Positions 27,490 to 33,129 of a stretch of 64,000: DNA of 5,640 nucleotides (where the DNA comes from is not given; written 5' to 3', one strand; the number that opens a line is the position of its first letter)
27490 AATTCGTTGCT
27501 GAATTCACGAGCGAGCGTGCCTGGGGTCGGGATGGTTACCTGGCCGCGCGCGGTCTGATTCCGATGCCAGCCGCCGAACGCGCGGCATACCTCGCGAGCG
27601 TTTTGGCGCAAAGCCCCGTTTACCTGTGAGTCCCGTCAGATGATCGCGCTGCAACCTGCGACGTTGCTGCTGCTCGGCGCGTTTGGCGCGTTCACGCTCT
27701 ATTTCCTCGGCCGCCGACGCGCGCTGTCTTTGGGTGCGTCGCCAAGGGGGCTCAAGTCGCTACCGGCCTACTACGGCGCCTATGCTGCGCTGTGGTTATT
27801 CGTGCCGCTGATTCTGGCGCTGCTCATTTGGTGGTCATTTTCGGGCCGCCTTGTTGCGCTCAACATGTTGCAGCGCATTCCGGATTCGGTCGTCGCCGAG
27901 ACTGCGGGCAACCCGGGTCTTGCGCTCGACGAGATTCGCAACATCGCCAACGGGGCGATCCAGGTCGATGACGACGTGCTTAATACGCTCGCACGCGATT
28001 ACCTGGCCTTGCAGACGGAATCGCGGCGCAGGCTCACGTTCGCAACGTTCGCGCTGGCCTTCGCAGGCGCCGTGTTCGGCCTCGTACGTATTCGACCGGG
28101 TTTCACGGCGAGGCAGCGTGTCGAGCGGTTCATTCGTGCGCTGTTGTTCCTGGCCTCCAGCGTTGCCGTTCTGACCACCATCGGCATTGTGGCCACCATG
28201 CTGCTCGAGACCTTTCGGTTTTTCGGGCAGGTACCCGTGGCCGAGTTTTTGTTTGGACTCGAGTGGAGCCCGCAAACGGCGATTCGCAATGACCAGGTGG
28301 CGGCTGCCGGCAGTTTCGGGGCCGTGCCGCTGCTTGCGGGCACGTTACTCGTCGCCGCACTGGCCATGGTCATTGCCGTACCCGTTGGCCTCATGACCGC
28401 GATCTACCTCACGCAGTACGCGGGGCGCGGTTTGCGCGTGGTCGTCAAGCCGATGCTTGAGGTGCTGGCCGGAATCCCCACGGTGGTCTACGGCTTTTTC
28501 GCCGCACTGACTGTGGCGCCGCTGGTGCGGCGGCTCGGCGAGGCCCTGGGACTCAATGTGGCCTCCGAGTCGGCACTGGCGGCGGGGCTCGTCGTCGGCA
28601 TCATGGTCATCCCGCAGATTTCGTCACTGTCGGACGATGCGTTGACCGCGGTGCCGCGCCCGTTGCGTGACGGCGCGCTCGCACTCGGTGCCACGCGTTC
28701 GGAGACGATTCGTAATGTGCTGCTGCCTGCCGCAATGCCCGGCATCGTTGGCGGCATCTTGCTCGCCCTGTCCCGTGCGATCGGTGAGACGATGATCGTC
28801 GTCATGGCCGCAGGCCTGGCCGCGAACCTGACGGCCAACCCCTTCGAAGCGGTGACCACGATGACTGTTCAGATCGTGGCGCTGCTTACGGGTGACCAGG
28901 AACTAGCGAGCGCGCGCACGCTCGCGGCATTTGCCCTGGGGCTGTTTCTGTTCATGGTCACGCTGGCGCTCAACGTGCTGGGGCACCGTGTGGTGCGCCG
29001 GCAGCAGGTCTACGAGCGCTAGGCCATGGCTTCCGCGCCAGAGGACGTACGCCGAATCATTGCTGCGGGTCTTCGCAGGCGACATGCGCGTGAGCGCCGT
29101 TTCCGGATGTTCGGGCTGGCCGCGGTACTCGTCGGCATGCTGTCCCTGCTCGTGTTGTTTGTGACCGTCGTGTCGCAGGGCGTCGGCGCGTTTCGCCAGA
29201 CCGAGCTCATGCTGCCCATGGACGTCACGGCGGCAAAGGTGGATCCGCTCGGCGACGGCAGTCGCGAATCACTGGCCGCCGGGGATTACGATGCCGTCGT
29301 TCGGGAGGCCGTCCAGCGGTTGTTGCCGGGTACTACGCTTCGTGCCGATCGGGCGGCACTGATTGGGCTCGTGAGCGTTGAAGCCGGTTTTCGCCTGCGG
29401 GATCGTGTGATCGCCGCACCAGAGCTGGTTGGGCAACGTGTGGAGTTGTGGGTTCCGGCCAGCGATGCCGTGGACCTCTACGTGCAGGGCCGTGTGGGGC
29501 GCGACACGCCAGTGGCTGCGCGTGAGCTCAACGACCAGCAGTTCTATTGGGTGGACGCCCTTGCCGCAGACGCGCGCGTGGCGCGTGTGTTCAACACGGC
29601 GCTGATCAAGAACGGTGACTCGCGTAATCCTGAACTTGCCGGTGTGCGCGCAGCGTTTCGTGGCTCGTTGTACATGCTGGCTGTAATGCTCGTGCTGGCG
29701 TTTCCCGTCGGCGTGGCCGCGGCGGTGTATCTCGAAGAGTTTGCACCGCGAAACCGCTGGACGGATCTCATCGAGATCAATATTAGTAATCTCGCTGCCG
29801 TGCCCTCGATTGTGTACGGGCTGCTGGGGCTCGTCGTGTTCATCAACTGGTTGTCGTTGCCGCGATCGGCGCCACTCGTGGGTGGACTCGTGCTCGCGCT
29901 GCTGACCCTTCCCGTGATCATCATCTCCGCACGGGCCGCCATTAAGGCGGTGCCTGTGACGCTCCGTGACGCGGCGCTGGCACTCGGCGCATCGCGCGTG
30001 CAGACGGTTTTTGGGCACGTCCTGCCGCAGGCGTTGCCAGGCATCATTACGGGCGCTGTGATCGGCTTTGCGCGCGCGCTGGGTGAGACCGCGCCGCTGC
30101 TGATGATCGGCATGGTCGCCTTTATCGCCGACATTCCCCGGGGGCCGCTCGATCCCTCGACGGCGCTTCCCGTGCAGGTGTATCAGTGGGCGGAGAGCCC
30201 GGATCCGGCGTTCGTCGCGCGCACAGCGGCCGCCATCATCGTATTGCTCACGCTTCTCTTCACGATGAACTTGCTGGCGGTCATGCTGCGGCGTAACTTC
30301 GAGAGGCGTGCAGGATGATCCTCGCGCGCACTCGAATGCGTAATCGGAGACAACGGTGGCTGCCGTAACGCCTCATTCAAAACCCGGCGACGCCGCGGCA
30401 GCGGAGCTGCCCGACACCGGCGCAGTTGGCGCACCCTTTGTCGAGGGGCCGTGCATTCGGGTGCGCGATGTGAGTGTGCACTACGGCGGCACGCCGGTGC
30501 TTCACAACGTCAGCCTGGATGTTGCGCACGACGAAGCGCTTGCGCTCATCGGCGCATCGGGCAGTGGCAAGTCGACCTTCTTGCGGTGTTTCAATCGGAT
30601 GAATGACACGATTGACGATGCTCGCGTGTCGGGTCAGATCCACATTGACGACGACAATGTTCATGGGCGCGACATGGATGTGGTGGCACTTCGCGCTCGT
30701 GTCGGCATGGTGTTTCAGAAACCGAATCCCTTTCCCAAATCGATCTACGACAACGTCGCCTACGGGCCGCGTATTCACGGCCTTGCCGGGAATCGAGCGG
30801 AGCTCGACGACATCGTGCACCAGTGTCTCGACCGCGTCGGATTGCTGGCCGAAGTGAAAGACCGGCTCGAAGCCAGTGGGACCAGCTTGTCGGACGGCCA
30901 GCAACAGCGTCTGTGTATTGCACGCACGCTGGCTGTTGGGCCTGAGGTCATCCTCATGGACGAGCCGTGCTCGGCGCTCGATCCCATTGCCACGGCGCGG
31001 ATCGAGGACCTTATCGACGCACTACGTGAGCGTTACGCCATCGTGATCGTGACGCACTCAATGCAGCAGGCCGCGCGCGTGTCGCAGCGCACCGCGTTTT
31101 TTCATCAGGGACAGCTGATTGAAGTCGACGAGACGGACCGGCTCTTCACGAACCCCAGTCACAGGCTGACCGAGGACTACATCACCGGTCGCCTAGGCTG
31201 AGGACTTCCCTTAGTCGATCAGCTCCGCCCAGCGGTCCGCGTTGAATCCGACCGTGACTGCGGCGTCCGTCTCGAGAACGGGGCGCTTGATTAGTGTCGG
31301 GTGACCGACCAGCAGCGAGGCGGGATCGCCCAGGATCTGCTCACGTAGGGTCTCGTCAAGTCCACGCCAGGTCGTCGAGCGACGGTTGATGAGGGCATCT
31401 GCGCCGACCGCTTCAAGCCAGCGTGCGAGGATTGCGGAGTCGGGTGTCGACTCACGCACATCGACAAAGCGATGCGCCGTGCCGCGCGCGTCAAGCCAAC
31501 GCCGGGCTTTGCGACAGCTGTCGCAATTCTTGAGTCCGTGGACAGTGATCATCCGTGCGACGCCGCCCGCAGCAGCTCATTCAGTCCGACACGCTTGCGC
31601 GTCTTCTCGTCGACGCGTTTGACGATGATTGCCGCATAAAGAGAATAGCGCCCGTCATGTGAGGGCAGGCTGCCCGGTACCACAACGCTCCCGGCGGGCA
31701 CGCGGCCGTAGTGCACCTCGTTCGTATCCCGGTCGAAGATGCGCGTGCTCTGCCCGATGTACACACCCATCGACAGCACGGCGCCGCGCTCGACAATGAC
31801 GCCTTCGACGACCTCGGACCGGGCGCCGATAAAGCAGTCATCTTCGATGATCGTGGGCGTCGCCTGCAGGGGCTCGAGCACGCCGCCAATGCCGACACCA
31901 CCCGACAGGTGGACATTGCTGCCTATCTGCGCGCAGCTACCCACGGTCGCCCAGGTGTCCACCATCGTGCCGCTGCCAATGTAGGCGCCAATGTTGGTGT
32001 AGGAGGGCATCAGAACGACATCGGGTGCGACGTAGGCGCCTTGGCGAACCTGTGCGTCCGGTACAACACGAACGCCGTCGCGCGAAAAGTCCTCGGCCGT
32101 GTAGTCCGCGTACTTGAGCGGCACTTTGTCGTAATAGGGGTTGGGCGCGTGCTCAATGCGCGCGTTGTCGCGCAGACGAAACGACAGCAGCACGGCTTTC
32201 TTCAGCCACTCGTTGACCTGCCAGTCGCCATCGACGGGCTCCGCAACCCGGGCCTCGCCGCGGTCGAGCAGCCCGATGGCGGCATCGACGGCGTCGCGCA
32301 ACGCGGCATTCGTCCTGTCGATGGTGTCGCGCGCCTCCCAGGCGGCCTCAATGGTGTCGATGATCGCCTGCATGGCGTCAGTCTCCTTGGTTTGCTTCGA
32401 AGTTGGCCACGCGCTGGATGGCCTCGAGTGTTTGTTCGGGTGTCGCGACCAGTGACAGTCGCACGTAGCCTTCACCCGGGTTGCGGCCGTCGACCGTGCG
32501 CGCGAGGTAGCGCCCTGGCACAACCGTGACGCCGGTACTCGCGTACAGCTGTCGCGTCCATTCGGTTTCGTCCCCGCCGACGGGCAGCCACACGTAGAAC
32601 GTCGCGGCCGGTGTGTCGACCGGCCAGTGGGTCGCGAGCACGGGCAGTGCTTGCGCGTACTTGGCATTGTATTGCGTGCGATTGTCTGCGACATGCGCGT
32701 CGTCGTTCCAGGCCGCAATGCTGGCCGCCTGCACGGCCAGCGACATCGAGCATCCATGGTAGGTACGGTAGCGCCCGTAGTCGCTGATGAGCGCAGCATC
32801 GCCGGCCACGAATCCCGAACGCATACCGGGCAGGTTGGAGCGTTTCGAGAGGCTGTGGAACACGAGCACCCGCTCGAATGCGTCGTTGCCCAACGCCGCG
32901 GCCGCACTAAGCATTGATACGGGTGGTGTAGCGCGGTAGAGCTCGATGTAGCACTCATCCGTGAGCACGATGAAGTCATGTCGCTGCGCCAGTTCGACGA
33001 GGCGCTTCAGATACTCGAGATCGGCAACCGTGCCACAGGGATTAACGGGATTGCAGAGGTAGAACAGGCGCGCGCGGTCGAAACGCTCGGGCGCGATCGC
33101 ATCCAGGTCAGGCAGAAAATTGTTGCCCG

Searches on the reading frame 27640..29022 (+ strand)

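Call 93: search_protein_families(library=pfam, proteins=[window:27640-29022:+], max_evalue=0.00001)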
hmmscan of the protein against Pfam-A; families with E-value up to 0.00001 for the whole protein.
window:27640-29022:+ (460 aa): 2 families
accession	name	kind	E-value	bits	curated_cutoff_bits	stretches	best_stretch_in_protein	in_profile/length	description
PF12501.13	DUF3708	-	4.2e-28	98.5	24.1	1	9-178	4-165/166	Phosphate ATP-binding cassette transporter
PF00528.27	BPD_transp_1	-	5.6e-14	52.7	26.4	1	247-454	2-181/184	Binding-protein-dependent transport system inner membrane component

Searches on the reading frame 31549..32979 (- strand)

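Call 93: search_protein_families(library=pfam, proteins=[window:31549-32979:-], max_evalue=0.00001)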
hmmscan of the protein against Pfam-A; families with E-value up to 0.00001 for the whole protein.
window:31549-32979:- (476 aa): 3 families
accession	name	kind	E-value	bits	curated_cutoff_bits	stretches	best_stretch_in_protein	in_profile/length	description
PF14805.11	THDPS_N_2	-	2.5e-25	88.8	25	1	208-269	4-67/67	Tetrahydrodipicolinate N-succinyltransferase N-terminal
PF00132.30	Hexapep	-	7.6e-14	51.2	27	1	375-409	1-35/36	Bacterial transferase hexapeptide (six repeats)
PF14602.12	Hexapep_2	-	6e-13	48.7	27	1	375-409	1-33/34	Hexapeptide repeat of succinyl-transferase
